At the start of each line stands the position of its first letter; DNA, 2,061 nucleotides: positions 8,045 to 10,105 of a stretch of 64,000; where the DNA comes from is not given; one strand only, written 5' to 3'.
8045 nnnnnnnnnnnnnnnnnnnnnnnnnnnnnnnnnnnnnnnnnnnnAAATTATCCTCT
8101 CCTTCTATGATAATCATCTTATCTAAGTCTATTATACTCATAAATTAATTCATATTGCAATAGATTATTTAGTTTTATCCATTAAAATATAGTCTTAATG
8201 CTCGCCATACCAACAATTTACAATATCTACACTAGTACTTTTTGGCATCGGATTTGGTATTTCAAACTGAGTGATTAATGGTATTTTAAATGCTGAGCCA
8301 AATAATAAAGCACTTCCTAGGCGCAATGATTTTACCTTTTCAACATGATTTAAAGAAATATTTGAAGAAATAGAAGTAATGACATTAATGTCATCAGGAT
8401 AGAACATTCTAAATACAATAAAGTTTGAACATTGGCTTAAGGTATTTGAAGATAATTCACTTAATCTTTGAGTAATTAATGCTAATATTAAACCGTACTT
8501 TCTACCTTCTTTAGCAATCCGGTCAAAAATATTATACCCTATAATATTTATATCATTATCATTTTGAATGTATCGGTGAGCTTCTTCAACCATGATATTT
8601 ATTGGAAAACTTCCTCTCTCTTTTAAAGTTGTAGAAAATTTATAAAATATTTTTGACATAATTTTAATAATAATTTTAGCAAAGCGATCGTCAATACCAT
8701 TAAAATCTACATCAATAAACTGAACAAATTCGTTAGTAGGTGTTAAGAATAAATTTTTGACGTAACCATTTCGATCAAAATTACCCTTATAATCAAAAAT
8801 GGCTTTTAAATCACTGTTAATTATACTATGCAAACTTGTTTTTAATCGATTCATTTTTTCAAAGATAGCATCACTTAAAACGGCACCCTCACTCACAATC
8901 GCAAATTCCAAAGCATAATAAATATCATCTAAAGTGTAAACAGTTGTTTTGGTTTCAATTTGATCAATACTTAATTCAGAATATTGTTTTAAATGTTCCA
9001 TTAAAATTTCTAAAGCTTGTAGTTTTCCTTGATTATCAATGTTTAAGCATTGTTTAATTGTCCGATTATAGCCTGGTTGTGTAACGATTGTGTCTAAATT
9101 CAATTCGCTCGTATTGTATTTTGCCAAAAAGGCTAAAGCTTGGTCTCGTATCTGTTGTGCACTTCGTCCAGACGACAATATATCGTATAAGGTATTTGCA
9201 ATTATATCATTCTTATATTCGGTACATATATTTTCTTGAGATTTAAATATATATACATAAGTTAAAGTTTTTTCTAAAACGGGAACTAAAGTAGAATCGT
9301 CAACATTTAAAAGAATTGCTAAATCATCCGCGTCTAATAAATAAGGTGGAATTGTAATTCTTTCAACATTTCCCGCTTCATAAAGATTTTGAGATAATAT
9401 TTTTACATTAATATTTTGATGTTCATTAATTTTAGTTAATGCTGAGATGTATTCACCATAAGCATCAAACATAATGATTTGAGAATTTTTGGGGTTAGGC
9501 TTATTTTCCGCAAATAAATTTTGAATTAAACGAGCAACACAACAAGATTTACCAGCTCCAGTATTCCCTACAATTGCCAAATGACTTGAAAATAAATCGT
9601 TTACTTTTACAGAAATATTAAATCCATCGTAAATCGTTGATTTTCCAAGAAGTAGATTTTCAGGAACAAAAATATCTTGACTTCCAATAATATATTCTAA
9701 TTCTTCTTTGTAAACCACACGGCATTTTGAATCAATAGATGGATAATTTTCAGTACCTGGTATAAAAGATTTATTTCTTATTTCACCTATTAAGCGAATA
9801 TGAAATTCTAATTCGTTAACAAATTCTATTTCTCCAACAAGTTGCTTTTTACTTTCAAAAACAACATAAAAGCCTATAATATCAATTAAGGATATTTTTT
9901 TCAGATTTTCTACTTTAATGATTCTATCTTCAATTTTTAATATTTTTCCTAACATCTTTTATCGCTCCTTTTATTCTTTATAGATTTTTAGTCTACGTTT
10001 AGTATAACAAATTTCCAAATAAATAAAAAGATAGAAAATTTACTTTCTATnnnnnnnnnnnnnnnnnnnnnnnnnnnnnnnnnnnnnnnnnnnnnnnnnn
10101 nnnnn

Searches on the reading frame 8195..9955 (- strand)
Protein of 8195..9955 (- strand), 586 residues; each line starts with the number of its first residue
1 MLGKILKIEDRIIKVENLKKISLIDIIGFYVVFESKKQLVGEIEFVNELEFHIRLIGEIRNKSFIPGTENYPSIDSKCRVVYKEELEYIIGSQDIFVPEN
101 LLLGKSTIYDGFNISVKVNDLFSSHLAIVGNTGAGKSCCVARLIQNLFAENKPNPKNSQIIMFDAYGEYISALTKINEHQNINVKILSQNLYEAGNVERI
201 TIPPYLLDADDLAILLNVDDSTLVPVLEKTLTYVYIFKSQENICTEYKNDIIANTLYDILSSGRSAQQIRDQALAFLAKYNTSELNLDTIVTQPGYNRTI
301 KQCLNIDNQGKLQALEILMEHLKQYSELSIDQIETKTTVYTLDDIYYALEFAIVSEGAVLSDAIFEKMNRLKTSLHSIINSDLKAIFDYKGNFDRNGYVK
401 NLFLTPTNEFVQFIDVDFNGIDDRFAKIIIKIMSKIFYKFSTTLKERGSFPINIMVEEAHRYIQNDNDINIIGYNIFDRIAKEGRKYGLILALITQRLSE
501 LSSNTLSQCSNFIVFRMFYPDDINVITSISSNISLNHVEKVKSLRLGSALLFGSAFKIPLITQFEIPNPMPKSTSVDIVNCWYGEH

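Call 19: search_protein_families(library=pfam, proteins=[window:8195-9955:-], max_evalue=0.001)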
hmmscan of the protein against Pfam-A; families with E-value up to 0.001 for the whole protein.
window:8195-9955:- (586 aa): 2 families
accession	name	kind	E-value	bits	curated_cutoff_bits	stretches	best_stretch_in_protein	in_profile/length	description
PF01935.23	DUF87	-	1.7e-23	84.3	23.2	1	104-281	4-174/220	Helicase HerA, central domain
PF01580.24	FtsK_SpoIIIE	-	1.4e-08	34.9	24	1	120-178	39-92/221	FtsK/SpoIIIE family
